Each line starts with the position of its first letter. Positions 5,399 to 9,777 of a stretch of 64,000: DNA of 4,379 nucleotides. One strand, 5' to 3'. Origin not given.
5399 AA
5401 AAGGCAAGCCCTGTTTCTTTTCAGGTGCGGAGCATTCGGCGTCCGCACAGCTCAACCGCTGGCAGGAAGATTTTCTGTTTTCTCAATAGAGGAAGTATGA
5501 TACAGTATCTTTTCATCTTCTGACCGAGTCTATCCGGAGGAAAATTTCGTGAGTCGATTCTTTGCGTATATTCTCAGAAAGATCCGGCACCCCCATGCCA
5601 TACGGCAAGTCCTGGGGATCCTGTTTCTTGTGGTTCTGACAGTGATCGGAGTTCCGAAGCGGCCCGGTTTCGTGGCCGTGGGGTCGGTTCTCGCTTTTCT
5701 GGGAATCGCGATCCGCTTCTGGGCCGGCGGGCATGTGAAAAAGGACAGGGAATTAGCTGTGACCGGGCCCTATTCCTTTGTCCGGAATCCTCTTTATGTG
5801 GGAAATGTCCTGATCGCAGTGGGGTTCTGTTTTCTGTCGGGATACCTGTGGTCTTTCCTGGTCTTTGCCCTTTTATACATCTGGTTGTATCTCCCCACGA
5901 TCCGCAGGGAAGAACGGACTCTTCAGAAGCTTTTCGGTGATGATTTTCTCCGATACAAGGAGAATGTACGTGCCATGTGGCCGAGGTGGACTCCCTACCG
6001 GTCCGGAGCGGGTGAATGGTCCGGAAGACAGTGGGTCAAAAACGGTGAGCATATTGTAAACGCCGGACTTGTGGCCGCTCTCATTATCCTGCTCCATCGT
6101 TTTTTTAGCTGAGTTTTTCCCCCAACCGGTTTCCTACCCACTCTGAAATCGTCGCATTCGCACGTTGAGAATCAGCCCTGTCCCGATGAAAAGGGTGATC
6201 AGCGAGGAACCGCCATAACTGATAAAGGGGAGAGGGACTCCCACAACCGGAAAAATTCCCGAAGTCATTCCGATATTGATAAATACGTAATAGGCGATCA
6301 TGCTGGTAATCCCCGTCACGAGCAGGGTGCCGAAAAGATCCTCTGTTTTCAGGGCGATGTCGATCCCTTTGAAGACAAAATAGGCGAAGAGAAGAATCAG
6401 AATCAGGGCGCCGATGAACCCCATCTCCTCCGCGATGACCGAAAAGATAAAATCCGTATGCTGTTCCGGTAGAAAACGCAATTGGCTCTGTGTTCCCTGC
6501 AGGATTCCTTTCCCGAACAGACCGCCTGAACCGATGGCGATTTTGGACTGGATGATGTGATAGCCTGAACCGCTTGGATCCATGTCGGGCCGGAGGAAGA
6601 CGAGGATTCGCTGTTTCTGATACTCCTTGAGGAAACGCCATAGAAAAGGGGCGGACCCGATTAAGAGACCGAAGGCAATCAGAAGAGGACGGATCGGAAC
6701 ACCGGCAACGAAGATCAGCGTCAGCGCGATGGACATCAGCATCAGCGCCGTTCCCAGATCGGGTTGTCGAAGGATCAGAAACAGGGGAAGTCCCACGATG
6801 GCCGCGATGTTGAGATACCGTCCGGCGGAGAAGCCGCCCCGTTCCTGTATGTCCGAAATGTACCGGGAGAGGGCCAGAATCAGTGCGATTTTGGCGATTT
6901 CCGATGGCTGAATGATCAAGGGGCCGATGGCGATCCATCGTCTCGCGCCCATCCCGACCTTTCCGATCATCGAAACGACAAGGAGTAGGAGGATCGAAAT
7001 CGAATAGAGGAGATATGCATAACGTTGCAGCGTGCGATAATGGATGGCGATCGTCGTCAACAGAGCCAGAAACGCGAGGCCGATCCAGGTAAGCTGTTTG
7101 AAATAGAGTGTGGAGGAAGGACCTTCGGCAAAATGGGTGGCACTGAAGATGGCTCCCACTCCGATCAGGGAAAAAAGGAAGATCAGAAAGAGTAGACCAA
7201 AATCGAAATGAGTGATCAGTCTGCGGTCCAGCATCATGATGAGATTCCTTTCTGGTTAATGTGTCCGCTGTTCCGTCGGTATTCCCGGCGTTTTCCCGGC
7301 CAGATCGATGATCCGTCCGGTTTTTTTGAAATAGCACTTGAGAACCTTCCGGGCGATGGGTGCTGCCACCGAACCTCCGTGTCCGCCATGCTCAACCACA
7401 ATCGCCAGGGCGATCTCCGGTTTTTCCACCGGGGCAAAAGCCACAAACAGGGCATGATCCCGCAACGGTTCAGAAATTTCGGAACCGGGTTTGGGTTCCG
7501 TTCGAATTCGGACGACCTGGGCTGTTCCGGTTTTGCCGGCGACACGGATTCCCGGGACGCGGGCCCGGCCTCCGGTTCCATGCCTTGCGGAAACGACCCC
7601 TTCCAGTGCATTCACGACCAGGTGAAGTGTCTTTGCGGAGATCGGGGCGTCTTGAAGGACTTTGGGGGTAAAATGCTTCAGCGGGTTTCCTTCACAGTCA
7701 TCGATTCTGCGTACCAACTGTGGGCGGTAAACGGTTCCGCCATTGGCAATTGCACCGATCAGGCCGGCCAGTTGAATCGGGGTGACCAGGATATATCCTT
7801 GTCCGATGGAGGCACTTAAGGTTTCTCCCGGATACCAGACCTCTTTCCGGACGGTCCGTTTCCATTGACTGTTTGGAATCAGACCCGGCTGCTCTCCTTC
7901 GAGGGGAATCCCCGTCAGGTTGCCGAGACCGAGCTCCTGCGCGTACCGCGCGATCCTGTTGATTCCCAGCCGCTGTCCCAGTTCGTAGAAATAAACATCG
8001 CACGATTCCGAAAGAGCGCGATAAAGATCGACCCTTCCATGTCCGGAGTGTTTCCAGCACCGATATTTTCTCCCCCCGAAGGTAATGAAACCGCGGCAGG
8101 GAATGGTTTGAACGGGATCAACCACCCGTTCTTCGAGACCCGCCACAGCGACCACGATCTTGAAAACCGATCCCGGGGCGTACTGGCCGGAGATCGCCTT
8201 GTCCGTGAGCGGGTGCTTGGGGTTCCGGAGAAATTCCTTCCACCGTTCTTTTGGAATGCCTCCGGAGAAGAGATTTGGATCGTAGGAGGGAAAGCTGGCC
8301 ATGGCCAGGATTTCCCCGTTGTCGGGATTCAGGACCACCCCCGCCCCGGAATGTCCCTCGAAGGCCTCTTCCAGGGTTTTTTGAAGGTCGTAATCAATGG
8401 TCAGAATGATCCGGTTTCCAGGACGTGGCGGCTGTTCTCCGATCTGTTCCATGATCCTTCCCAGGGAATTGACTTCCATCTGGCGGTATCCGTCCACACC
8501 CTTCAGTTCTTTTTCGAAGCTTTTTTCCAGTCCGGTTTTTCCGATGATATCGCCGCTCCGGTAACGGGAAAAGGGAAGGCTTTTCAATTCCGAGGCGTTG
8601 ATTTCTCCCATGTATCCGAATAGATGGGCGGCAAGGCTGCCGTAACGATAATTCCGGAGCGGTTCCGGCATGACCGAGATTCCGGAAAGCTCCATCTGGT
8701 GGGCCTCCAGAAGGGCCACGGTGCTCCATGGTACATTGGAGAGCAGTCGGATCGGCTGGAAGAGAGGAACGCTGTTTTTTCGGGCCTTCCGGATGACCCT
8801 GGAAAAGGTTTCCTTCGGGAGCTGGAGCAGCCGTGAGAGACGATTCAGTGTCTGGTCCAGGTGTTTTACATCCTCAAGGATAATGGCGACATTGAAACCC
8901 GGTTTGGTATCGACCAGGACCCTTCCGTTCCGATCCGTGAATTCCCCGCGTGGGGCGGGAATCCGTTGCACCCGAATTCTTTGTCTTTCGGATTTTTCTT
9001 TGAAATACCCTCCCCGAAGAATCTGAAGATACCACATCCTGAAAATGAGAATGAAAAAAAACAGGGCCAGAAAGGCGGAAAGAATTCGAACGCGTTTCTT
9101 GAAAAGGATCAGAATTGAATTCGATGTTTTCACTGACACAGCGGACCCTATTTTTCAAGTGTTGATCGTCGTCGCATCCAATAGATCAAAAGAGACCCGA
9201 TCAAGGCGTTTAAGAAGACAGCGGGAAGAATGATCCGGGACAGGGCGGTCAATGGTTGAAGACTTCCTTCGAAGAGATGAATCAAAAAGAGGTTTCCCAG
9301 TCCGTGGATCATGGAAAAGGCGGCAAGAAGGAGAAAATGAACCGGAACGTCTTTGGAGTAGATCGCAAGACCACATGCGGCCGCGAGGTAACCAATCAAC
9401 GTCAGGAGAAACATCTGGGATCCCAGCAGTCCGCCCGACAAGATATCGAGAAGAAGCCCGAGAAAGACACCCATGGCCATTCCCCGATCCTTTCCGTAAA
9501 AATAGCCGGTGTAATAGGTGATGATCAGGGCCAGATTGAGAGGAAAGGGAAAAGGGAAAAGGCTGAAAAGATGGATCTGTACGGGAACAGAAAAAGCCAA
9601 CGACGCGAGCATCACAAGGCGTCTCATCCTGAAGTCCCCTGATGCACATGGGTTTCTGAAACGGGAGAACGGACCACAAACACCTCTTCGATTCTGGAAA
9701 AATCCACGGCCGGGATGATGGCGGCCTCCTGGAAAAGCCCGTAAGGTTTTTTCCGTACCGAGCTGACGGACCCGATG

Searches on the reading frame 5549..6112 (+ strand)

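Call 87: search_protein_families(library=pfam, proteins=[window:5549-6112:+], max_evalue=0.01)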
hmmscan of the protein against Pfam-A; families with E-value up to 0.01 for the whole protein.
window:5549-6112:+ (187 aa): 3 families
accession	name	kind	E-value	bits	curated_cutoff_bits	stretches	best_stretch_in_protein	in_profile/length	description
PF04191.18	PEMT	-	1.9e-12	48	25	1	49-131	20-104/105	Phospholipid methyltransferase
PF04140.19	ICMT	-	3.4e-07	31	24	1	64-126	30-94/95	Isoprenylcysteine carboxyl methyltransferase (ICMT) family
PF01222.22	ERG4_ERG24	-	9.7e-05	21.7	27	1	64-141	346-424/432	Ergosterol biosynthesis ERG4/ERG24 family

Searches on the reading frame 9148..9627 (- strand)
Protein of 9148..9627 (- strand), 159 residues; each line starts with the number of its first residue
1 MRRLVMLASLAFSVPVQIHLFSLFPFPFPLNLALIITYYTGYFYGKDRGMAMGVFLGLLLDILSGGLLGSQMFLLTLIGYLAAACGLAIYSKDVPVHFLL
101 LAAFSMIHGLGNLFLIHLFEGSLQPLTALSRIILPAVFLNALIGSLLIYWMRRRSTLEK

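Call 87: search_protein_families(library=pfam, proteins=[window:9148-9627:-], max_evalue=0.01)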
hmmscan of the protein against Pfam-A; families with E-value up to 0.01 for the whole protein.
window:9148-9627:- (159 aa): 1 family
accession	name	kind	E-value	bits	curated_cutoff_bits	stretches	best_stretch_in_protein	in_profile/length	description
PF04093.17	MreD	-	1.1e-09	39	24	1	7-152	10-152/158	rod shape-determining protein MreD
